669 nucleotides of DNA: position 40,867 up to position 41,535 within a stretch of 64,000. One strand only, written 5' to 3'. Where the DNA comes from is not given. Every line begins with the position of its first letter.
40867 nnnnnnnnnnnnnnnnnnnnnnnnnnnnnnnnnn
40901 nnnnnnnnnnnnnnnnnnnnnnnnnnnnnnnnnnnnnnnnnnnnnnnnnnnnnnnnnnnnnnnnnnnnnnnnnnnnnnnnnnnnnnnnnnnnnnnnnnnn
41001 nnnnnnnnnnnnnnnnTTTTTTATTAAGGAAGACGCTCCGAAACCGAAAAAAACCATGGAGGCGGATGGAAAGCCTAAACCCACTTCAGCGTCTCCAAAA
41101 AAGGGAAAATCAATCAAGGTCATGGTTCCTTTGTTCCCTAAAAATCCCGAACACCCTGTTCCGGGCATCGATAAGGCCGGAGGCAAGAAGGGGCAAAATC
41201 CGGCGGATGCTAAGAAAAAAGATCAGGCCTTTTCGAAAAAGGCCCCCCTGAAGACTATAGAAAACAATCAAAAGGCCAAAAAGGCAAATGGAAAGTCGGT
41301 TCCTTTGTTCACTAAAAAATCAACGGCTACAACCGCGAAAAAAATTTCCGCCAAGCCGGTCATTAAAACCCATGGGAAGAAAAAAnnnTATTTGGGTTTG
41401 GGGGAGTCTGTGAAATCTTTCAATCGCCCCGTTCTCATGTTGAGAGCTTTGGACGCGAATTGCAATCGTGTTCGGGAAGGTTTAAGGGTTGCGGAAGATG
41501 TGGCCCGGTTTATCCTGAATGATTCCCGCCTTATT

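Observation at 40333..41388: Histone-H1-like lysine-rich tails appended to two unrelated proteins (ComB-like phosphatase C-terminus; DksA N-terminus at 256-741)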

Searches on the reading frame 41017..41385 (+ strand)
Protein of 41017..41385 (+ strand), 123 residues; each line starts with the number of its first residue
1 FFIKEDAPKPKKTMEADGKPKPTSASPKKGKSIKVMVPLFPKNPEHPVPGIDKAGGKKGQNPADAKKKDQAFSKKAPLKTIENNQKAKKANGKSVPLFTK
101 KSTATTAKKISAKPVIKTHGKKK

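Call 34: search_protein_families(library=pfam, proteins=[window:41017-41385:+], max_evalue=10)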
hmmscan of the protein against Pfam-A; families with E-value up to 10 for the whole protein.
seq(123 aa): 1 family
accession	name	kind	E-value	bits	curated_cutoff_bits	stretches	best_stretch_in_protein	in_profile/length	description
PF23758.1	TPR_HPS5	-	0.18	11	27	1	3-25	208-230/385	HPS5 TPR domain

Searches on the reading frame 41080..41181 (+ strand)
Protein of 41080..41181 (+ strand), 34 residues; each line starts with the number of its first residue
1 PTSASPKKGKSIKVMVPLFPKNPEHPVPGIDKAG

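Call 28: search_protein_representatives(alignment_id=A4)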
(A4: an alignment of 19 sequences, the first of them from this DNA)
Query: 19 sequences, 32 profile positions. Proteins with E-value up to 0.001 (for the whole library): 10; up to 1e-10: 8; up to 1e-30: 0. The best 10 are listed.
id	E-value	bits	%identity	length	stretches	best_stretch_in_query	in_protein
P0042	1.6e-14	69.0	-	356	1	2-31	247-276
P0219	4.2e-14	67.7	-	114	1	4-31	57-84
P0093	3.3e-13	64.8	-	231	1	2-31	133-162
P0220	5.8e-13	64.0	-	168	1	2-30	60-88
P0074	4.4e-12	61.2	-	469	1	2-31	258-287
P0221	5.6e-12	60.9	-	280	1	2-30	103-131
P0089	8.7e-12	60.3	-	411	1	2-29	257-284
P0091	9.4e-11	57.0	-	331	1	2-31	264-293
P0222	4.6e-10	54.8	-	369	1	2-30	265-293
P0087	2.6e-06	42.8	-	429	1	9-29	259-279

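Call 42: search_solved_structures(query=A4, max_evalue=10, show_alignments=3)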
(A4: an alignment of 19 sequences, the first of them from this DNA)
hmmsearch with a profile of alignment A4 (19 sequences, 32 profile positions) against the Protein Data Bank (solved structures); distinct sequences matched with E-value up to 10: 3.
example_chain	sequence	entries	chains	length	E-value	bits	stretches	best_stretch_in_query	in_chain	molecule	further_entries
6sxw_A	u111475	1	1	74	0.57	12.8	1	5-15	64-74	Zinc finger protein 638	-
4g4s_O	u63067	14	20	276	1.2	11.8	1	11-20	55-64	Proteasome chaperone 1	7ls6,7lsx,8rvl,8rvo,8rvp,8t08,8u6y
4e8e_A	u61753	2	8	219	2.1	11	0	20-31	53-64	Glutathione S-transferase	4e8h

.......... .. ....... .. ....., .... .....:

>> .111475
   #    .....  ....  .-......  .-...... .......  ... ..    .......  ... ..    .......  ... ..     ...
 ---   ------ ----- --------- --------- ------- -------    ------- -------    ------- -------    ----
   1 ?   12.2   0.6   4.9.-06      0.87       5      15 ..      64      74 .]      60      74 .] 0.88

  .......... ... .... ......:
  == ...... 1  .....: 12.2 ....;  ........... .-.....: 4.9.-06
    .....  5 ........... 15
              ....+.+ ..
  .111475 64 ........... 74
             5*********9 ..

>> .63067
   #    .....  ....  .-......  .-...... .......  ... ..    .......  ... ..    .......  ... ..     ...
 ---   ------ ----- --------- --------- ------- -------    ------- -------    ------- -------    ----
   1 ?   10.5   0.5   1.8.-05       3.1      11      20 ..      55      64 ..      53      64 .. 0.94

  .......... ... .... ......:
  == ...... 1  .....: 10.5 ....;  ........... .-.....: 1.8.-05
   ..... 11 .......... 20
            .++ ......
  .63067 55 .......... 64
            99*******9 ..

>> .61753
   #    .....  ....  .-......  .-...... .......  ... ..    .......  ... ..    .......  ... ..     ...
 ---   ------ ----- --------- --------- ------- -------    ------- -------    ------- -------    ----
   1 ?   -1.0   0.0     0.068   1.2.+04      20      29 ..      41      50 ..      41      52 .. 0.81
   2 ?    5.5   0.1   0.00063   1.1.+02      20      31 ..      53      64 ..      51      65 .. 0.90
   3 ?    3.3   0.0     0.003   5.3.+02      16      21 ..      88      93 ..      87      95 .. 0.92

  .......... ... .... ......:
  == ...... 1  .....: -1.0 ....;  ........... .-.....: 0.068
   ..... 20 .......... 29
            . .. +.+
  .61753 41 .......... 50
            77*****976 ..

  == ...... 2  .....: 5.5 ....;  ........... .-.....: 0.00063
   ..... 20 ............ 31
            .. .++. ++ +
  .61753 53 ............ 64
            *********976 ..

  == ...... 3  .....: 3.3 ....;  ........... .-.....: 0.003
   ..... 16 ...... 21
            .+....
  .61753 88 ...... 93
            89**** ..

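Call 74: find_related_loci(query=A4, collection=viral_contigs, flank=3000)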
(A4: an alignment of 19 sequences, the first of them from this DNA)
Query A4 (34 aa) in viral_contigs; peptide patterns used: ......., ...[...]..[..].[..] (x = any residue, [..] = any of these).
183 stretches matched a pattern, but none encodes a relative of the query by tblastn (E <= 1e-3).
